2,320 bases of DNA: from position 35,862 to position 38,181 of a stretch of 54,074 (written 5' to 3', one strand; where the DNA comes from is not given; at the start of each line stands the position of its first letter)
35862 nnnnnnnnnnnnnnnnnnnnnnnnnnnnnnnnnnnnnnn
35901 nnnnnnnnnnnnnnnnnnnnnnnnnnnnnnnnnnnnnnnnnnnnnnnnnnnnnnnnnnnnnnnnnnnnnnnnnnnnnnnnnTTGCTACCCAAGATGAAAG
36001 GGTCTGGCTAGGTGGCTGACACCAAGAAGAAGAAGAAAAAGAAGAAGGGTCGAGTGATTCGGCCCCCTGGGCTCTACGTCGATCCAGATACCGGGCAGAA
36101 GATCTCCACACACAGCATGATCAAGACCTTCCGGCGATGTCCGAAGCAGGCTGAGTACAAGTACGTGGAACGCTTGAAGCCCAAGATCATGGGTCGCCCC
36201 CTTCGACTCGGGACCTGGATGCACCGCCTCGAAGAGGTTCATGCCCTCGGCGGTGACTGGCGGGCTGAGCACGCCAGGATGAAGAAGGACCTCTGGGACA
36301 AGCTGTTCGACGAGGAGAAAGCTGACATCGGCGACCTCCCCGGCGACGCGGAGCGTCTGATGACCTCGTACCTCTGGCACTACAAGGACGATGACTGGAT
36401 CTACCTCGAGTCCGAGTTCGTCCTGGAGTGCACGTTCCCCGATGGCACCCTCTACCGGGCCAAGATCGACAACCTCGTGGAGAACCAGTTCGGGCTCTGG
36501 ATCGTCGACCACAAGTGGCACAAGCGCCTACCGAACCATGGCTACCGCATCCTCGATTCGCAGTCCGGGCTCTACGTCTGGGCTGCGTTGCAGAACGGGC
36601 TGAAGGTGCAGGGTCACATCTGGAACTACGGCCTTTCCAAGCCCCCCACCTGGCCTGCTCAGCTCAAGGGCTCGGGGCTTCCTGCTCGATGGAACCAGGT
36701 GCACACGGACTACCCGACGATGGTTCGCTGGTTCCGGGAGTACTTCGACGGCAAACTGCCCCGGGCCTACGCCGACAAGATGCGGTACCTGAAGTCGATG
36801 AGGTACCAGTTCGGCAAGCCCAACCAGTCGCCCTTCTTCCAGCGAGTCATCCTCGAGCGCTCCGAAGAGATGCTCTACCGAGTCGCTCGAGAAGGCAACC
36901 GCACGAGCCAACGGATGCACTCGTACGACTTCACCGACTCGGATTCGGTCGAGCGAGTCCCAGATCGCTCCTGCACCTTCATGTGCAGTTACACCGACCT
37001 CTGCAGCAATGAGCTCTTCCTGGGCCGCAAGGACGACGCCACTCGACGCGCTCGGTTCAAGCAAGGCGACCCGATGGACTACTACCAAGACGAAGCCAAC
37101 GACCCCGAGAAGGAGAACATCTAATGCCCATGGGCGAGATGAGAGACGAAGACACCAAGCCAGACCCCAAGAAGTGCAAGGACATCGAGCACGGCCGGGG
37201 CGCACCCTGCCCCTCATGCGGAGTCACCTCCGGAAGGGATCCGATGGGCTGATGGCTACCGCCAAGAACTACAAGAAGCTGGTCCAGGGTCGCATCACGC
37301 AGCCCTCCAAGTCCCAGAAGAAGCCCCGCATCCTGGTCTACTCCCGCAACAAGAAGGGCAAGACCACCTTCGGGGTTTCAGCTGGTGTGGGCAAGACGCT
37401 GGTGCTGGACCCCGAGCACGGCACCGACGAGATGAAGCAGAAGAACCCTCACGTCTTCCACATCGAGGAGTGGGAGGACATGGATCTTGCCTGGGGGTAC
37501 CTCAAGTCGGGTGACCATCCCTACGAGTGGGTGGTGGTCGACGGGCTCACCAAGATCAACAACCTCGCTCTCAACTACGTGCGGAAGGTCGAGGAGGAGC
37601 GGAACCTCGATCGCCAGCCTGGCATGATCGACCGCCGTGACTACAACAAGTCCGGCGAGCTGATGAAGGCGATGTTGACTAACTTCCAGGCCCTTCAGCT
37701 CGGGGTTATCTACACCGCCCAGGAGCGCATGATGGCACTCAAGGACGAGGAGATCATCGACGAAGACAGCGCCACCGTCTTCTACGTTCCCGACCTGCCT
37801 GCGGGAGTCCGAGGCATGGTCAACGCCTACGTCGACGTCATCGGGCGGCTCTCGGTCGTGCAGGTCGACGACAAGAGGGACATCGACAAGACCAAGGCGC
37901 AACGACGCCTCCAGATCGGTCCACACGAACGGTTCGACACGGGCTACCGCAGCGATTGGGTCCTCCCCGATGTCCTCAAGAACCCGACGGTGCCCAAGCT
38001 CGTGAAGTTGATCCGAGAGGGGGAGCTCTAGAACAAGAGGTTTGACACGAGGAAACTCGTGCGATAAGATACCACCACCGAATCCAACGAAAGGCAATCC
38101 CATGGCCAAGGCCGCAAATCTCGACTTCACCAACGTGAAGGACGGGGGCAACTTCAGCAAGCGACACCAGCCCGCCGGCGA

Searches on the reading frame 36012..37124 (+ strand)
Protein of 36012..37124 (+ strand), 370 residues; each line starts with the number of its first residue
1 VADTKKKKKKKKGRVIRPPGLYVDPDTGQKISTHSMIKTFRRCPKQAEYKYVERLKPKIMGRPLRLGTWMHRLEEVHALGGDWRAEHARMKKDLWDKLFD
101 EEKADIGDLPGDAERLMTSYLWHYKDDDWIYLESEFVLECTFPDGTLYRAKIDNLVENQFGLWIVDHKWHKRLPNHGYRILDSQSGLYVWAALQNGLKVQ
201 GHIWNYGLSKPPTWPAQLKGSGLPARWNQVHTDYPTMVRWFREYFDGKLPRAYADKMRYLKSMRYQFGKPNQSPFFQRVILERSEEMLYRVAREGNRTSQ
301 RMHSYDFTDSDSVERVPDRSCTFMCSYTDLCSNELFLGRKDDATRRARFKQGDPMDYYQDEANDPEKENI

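Call 12: search_protein_families(library=phrogs, proteins=[window:36012-37124:+], max_evalue=0.001)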
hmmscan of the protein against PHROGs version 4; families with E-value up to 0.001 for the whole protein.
window:36012-37124:+ (370 aa): 2 families
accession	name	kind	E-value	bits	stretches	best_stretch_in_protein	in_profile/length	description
phrog_1218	-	DNA, RNA and nucleotide metabolism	4.4e-67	227.9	1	26-365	4-362/364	exonuclease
phrog_69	-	DNA, RNA and nucleotide metabolism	7.8e-06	26.2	1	35-195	93-250/501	exonuclease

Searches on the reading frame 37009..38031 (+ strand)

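Call 12: search_protein_families(library=phrogs, proteins=[window:37009-38031:+], max_evalue=0.001)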
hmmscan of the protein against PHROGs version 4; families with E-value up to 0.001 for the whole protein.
window:37009-38031:+ (340 aa): 2 families
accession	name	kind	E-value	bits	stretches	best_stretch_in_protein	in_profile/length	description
phrog_124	-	DNA, RNA and nucleotide metabolism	1.5e-41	144.1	1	93-337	31-259/382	Sak4-like ssDNA annealing protein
phrog_1366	-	unknown function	5.8e-06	27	1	96-240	5-156/307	-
